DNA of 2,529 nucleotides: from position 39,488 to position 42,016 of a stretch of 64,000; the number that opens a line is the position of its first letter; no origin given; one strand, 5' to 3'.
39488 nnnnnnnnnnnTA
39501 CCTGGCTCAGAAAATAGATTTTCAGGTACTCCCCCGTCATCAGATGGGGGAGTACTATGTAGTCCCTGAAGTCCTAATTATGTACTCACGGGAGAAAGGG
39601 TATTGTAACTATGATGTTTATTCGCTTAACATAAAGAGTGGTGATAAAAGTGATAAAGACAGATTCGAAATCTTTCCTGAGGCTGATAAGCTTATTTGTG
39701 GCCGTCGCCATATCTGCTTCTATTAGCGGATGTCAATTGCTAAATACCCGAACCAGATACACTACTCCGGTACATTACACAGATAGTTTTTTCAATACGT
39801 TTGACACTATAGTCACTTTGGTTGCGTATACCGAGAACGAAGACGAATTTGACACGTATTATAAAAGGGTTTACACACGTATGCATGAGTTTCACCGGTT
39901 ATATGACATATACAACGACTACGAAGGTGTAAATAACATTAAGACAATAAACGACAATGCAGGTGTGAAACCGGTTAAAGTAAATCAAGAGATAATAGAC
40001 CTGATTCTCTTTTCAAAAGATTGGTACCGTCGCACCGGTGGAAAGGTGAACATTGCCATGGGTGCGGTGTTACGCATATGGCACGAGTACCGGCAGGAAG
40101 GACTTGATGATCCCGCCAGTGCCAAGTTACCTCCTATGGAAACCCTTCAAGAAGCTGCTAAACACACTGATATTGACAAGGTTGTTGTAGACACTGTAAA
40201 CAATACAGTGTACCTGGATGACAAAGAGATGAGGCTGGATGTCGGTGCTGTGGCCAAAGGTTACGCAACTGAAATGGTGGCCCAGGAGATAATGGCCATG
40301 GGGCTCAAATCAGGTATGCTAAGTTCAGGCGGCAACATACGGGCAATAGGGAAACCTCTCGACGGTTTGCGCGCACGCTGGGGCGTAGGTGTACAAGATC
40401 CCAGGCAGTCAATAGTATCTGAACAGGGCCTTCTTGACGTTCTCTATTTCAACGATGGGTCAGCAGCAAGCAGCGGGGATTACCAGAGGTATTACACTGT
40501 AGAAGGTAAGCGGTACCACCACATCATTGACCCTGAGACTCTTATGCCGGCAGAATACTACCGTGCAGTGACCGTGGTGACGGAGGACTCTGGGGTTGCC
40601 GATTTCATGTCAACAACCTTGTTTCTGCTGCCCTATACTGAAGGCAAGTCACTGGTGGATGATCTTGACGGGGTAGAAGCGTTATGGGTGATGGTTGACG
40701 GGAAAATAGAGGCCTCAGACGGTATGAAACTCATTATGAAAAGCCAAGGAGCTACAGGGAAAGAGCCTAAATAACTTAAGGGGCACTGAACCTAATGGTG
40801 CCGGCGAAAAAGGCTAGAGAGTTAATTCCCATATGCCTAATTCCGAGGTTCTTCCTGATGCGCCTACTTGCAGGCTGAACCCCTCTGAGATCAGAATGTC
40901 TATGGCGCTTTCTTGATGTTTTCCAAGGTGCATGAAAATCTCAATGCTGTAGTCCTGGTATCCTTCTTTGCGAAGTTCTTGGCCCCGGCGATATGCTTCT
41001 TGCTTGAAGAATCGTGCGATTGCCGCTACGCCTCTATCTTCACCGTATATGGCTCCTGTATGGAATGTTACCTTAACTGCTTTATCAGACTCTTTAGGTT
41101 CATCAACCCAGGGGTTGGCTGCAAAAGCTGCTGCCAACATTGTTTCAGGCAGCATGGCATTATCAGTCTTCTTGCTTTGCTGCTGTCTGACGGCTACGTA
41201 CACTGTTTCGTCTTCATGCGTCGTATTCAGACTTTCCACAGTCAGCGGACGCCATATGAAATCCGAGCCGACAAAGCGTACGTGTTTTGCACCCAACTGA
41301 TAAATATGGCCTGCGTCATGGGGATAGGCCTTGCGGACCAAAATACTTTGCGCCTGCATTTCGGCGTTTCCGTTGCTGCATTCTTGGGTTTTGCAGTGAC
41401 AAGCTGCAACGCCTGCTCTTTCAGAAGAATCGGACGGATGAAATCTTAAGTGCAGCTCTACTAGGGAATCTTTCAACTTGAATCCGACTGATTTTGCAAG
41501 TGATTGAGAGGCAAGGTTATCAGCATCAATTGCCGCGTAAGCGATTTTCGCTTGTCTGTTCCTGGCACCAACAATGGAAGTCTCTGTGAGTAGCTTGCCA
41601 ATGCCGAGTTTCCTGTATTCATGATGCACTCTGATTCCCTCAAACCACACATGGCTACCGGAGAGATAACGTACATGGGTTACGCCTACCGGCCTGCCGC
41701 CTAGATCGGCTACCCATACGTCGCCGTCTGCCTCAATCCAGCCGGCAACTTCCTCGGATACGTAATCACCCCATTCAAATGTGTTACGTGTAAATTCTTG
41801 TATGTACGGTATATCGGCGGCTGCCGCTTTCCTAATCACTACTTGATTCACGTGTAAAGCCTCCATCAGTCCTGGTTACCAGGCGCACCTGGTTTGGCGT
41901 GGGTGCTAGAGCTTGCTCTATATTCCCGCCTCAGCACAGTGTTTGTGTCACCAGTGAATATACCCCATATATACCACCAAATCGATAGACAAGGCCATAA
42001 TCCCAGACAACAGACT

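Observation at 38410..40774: Internally duplicated lipoprotein under strong purifying selection, adjacent to the ApbE flavin transferase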

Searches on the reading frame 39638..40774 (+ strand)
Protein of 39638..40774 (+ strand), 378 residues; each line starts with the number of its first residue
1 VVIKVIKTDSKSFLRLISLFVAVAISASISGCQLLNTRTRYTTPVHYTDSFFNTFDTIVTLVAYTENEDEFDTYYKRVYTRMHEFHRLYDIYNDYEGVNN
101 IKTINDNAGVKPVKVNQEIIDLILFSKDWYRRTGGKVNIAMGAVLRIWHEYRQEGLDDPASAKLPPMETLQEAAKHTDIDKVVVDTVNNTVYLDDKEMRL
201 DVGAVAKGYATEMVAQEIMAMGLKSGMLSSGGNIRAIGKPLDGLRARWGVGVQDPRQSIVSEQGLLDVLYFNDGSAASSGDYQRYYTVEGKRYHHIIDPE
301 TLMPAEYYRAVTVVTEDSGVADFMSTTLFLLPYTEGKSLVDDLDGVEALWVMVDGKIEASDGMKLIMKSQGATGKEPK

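Call 3: search_protein_families(library=pfam, proteins=[window:39638-40774:+], max_evalue=1)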
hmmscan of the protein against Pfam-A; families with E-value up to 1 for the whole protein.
window:39638-40774:+ (378 aa): 2 families
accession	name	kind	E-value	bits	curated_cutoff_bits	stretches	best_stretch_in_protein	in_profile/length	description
PF02424.20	ApbE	-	1.4e-65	221.9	25.6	1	55-350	1-266/266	ApbE family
PF22545.2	2CompARG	-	0.0011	19.5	27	1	44-107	27-95/170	2-Component system ADP-ribose glycohydrolase domain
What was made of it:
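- Checked: ORF 39638..40774 is ApbE (Pfam PF02424, E = 1.4e-65, full length; call 3) with its own lipobox (ISGC).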

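Call 4: search_protein_families(library=ncbifam, proteins=[window:39638-40774:+], max_evalue=1)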
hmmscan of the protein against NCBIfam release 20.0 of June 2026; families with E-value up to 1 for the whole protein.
window:39638-40774:+ (378 aa): 1 family
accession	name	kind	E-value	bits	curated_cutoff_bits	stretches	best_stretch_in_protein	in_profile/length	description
NF007774.0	PRK10461.1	equivalog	2.2e-25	89.3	498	1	52-341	39-318/351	FAD:protein FMN transferase ApbE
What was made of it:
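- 39638..40774 (+): apbE: lipoprotein FAD:protein FMN transferase, the cognate modifying enzyme (some gene callers start it at 39650). Pfam PF02424 E = 1.4e-65; NCBIfam ApbE 2.2e-25 (calls 3, 4).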

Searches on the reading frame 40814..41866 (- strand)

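Call 11: search_protein_families(library=pfam, proteins=[window:40814-41866:-], max_evalue=0.001)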
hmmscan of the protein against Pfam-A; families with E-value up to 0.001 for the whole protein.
window:40814-41866:- (350 aa): 4 families
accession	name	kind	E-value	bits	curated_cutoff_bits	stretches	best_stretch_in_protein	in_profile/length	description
PF00583.31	Acetyltransf_1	-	8.1e-13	49.1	20.7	1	29-129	13-116/116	Acetyltransferase (GNAT) family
PF13508.13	Acetyltransf_7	-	6e-08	33.4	27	1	47-130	2-83/84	Acetyltransferase (GNAT) domain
PF13673.13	Acetyltransf_10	-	1.7e-05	25.2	23.6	1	37-132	18-110/128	Acetyltransferase (GNAT) domain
PF13302.13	Acetyltransf_3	-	0.00016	22.8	25.4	1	12-130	5-138/138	Acetyltransferase (GNAT) domain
